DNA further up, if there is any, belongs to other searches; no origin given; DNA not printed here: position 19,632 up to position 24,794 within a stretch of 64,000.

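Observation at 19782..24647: Single 1621-aa polypeptide fusing GT2 + processive GT2 (QxxRW) + Wzx-like flippase + GT4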

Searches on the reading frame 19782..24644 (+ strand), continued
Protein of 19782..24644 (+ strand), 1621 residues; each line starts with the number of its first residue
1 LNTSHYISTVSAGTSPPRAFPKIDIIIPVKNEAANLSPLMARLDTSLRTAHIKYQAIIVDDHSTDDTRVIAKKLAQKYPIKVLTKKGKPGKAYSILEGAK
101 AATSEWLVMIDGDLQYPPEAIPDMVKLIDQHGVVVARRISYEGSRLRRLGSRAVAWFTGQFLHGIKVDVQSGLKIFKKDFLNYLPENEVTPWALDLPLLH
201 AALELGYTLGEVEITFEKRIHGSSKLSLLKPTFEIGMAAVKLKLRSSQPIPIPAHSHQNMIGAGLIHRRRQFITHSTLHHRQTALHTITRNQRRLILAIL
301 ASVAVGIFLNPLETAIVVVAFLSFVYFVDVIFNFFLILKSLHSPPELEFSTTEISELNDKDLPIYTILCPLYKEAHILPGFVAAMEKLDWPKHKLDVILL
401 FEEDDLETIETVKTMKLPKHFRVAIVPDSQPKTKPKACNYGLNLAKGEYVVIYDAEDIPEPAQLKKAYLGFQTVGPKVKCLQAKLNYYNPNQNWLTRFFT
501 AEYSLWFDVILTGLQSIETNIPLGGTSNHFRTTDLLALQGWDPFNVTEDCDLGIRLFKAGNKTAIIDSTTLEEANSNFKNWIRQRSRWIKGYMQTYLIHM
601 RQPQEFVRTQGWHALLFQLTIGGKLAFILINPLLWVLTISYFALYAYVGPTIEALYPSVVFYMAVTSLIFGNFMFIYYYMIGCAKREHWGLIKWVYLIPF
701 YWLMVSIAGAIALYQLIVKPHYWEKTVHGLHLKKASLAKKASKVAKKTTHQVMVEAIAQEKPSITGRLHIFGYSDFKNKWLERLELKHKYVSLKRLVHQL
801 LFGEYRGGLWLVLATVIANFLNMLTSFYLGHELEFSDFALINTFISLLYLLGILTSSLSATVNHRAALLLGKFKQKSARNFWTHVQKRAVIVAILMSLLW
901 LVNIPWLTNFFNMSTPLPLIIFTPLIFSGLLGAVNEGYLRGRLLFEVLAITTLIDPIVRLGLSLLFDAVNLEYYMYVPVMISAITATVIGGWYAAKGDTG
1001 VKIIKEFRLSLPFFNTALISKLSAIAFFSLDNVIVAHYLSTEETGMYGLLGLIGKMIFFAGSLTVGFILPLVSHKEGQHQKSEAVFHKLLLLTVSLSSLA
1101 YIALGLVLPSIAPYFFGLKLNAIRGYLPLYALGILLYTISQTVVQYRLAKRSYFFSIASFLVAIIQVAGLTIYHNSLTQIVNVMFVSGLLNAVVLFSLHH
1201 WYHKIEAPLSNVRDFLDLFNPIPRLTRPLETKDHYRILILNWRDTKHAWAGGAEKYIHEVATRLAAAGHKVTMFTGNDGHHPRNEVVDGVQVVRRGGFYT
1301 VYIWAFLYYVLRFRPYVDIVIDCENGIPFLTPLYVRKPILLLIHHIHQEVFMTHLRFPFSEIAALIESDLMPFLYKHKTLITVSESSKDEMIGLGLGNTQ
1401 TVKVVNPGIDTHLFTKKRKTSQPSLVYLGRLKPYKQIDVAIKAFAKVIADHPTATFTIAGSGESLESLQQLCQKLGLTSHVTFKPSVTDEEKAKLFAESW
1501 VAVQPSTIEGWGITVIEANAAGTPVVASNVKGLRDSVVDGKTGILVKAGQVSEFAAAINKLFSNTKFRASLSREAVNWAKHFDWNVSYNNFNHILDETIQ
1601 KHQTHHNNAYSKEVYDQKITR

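Call 21: find_encoding_contigs(protein=P0001, flank=10000, max_places=3)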
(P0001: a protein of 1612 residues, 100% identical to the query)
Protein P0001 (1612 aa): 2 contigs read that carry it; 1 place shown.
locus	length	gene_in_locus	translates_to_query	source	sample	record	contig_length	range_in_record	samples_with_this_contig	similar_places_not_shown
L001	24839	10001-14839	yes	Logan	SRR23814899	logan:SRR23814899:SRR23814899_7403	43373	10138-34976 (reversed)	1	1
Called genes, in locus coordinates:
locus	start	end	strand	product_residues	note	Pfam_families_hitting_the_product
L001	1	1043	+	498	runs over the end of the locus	-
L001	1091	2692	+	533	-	-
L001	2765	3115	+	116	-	-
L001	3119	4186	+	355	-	PF00953:Glycos_transf_4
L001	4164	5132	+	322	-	PF01040:UbiA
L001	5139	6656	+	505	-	PF02366:PMT, PF13231:PMT_2, PF16192:PMT_4TMC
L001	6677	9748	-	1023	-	PF00580:UvrD-helicase, PF13086:AAA_11 (weak), PF13245:AAA_19, PF21445:ADDB_N, PF13361:UvrD_C, PF13538:UvrD_C_2 (weak), PF12705:PDDEXK_1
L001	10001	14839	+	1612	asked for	PF00535:Glycos_transf_2, PF00535:Glycos_transf_2, PF13641:Glyco_tranf_2_3, PF13632:Glyco_trans_2_3, PF13439:Glyco_transf_4, PF00534:Glycos_transf_1, PF20706:GT4-conflict, PF13692:Glyco_trans_1_4, +3 more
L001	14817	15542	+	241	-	PF13489:Methyltransf_23, PF01209:Ubie_methyltran (weak), PF08242:Methyltransf_12 (weak), PF08241:Methyltransf_11, PF13649:Methyltransf_25 (weak), PF13847:Methyltransf_31 (weak)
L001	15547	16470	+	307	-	PF13641:Glyco_tranf_2_3, PF00535:Glycos_transf_2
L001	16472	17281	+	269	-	PF01522:Polysacc_deac_1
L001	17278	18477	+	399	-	PF13439:Glyco_transf_4, PF13579:Glyco_trans_4_4, PF00534:Glycos_transf_1, PF13692:Glyco_trans_1_4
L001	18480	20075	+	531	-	-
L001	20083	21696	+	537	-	-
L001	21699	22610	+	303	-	PF00389:2-Hacid_dh, PF02826:2-Hacid_dh_C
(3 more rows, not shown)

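Call 22: find_encoding_contigs(protein=P0030, flank=10000, max_places=2)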
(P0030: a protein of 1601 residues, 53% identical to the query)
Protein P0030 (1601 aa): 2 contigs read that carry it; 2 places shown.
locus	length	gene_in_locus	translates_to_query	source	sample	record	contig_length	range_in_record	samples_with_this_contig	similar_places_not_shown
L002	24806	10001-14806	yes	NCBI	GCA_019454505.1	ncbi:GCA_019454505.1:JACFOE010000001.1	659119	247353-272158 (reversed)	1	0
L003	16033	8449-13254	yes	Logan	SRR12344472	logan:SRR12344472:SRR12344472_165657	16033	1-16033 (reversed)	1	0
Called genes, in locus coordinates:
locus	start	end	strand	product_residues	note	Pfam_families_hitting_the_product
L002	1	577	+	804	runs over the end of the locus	PF08448:PAS_4, PF08447:PAS_3, PF01590:GAF, PF13185:GAF_2, PF13492:GAF_3 (weak), PF08447:PAS_3, PF00512:HisKA, PF02518:HATPase_c, +4 more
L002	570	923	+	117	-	PF00072:Response_reg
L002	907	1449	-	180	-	PF02245:Pur_DNA_glyco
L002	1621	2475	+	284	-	-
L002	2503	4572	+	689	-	-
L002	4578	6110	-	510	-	PF00478:IMPDH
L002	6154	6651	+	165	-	PF03891:DUF333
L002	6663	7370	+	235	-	PF05050:Methyltransf_21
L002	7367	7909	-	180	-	PF04203:Sortase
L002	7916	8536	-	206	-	-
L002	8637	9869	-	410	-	-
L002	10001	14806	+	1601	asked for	PF00535:Glycos_transf_2, PF00535:Glycos_transf_2, PF13641:Glyco_tranf_2_3, PF13632:Glyco_trans_2_3, PF13439:Glyco_transf_4, PF13579:Glyco_trans_4_4, PF00534:Glycos_transf_1, PF20706:GT4-conflict, +2 more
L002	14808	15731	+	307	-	PF00535:Glycos_transf_2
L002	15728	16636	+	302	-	PF00535:Glycos_transf_2, PF13641:Glyco_tranf_2_3, PF13632:Glyco_trans_2_3 (weak)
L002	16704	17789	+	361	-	PF00534:Glycos_transf_1, PF13692:Glyco_trans_1_4, PF13524:Glyco_trans_1_2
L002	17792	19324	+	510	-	-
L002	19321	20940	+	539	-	-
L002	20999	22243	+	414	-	PF21135:DRL_cat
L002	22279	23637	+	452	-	PF13204:Apiosidase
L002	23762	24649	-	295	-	PF03116:NQR2_RnfD_RnfE (weak)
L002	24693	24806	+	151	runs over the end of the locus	-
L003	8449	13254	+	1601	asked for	PF00535:Glycos_transf_2, PF00535:Glycos_transf_2, PF13641:Glyco_tranf_2_3, PF13632:Glyco_trans_2_3, PF13439:Glyco_transf_4, PF13579:Glyco_trans_4_4, PF00534:Glycos_transf_1, PF20706:GT4-conflict, +2 more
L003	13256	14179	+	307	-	PF00535:Glycos_transf_2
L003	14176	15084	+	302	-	PF00535:Glycos_transf_2, PF13641:Glyco_tranf_2_3, PF13632:Glyco_trans_2_3 (weak)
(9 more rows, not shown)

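Call 31: find_related_loci(query=A2, collection=genome_contigs, flank=10000)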
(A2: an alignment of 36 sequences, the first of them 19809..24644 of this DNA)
Query A2 (1612 aa) in genome_contigs; peptide patterns used: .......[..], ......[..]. (x = any residue, [..] = any of these).
599 stretches matched a pattern (row limit reached: there are more); 595 encode a relative of the query (tblastn E <= 1e-3); the best 80 are kept; 80 distinct loci.
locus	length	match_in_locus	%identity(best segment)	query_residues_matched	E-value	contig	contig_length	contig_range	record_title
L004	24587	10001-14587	49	14-1594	0e+0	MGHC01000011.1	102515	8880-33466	MAG: Candidatus Woesebacteria bacterium RIFCSPLOWO2_01_FULL_39_10 rifcsplowo2_01_scaffold_2422, whole genome shotgun seq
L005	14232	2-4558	49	65-1589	0e+0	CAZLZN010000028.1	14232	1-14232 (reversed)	MAG TPA_asm: uncultured Gammaproteobacteria bacterium isolate SRP278252_co2_871 genome assembly, contig: NODE_8869_lengt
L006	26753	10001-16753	47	14-1597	0e+0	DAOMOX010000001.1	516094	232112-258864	MAG TPA_asm: Candidatus Dojkabacteria bacterium isolate AMR_MDS_5875 NODE_5_length_516094_cov_26.501193, whole genome sh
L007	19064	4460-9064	47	14-1586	0e+0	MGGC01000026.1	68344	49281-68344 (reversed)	MAG: Candidatus Woesebacteria bacterium RIFCSPHIGHO2_01_FULL_38_10 rifcsphigho2_01_scaffold_3471, whole genome shotgun s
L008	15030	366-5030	46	13-1589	0e+0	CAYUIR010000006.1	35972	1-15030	MAG TPA_asm: uncultured Bdellovibrionales bacterium isolate SRP219642_co6_142 genome assembly, contig: NODE_774_length_3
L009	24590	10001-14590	46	13-1578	0e+0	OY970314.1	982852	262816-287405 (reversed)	MAG: Candidatus Woesebacteria bacterium isolate MFD01299.bin.c.5 genome assembly, chromosome: 1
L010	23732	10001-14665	46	13-1589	0e+0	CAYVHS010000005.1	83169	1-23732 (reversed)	MAG TPA_asm: uncultured Bdellovibrionales bacterium isolate SRP278252_co2_49 genome assembly, contig: NODE_404_length_83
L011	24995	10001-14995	47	12-1607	0e+0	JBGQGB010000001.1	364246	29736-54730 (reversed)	MAG: Candidatus Doudnabacteria bacterium isolate OBJ2_061818_090_38 k141_512501_length_364246_cov_22.5027, whole genome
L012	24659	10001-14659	47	13-1582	0e+0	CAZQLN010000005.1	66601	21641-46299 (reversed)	MAG TPA_asm: uncultured Bdellovibrionales bacterium isolate SRP342105_co1_403 genome assembly, contig: NODE_523_length_6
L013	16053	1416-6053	48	13-1594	0e+0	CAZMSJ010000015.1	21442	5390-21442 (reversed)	MAG TPA_asm: uncultured Gammaproteobacteria bacterium isolate SRP298887_co1_344 genome assembly, contig: NODE_2240_lengt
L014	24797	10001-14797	43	13-1604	0e+0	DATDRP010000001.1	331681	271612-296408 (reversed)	MAG TPA_asm: Patescibacteria group bacterium isolate SMAG_U7980 k141_3695755, whole genome shotgun sequence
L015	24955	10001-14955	49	12-1608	0e+0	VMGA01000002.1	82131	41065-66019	MAG: Microgenomates group bacterium Gr01-1014_16 G01um101416_scaffold_243, whole genome shotgun sequence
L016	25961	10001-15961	48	242-1582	0e+0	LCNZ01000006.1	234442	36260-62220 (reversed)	MAG: Candidatus Amesbacteria bacterium GW2011_GWB1_47_19 UX91_C0006, whole genome shotgun sequence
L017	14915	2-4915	48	278-1592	0e+0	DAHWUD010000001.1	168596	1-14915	MAG TPA_asm: Candidatus Amesbacteria bacterium isolate clean1528 NODE_1_length_168596_cov_57.624523, whole genome shotgu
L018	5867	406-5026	49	14-1593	0e+0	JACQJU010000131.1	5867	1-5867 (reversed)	MAG: Candidatus Gottesmanbacteria bacterium isolate NC_groundwater_1159_Ag_S-0.1um_39_55 S_p1_S3_coassembly_k141_2068991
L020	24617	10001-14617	44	14-1605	0e+0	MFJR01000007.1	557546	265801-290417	MAG: Candidatus Gottesmanbacteria bacterium RIFCSPLOWO2_01_FULL_39_12b rifcsplowo2_01_scaffold_21, whole genome shotgun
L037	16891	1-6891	45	475-1612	0e+0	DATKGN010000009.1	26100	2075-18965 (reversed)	MAG TPA_asm: Patescibacteria group bacterium isolate SMAG_U14552 k141_197253, whole genome shotgun sequence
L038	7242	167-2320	49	13-730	0e+0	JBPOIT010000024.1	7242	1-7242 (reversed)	MAG: Candidatus Levyibacteriota bacterium isolate MAG_784 c_000000578648, whole genome shotgun sequence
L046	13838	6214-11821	49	14-1576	0e+0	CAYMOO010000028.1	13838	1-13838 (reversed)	MAG TPA_asm: uncultured Gammaproteobacteria bacterium isolate SRP278252_co2_62 genome assembly, contig: NODE_9243_length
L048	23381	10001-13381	54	14-1587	0e+0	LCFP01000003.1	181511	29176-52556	MAG: Candidatus Gottesmanbacteria bacterium GW2011_GWA2_43_14 UV73_C0003, whole genome shotgun sequence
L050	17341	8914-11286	41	10-739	0e+0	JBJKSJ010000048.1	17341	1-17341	MAG: Ktedonobacterales bacterium isolate Bin_8 S1Ck127_118807_flag_1_multi_9.0000_len_17341, whole genome shotgun sequen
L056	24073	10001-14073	58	13-1191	4e-173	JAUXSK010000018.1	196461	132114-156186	MAG: Candidatus Moraniibacteriota bacterium isolate C12_metabat.bin.87 C12_k141_493543, whole genome shotgun sequence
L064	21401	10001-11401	56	263-729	4e-164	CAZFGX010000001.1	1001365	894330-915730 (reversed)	MAG TPA_asm: uncultured Gammaproteobacteria bacterium isolate SRP342105_co1_501 genome assembly, contig: NODE_2_length_1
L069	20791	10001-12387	50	8-735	9e-146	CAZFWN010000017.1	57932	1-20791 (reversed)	MAG TPA_asm: uncultured Ktedonobacterales bacterium isolate SRP272529_co1_230 genome assembly, contig: NODE_601_length_5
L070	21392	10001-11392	51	261-723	4e-146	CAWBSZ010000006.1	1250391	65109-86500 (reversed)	MAG: uncultured Chloroflexia bacterium isolate MFD04580.bin.3.141 genome assembly, contig: contig_9482, whole genome sho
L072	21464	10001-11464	47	261-756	7e-145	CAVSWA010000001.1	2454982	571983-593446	MAG: uncultured Chloroflexia bacterium isolate MFD05705.bin.2.108 genome assembly, contig: contig_16145, whole genome sh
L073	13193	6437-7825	50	266-727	9e-144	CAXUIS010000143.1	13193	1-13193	MAG TPA_asm: uncultured Ktedonobacteraceae bacterium isolate public_SRR14722098_metawrap_bin.4 genome assembly, contig:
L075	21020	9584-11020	50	242-724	2e-142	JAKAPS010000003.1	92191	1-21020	MAG: bacterium isolate YF1.bin83 NODE_189_length_92191_cov_6.482925, whole genome shotgun sequence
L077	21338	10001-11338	52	273-721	5e-138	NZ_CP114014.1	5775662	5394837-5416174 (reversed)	Paraconexibacter sp. AEG42_29 chromosome, complete genome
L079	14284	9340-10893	45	205-721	7e-137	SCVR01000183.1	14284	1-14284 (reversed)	MAG: Dehalococcoidia bacterium isolate GW928_bin.20 GW928_bin.20-19199, whole genome shotgun sequence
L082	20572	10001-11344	48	273-722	3e-135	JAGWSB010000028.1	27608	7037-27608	MAG: Chloroflexota bacterium isolate REEB34 contig-150_2091, whole genome shotgun sequence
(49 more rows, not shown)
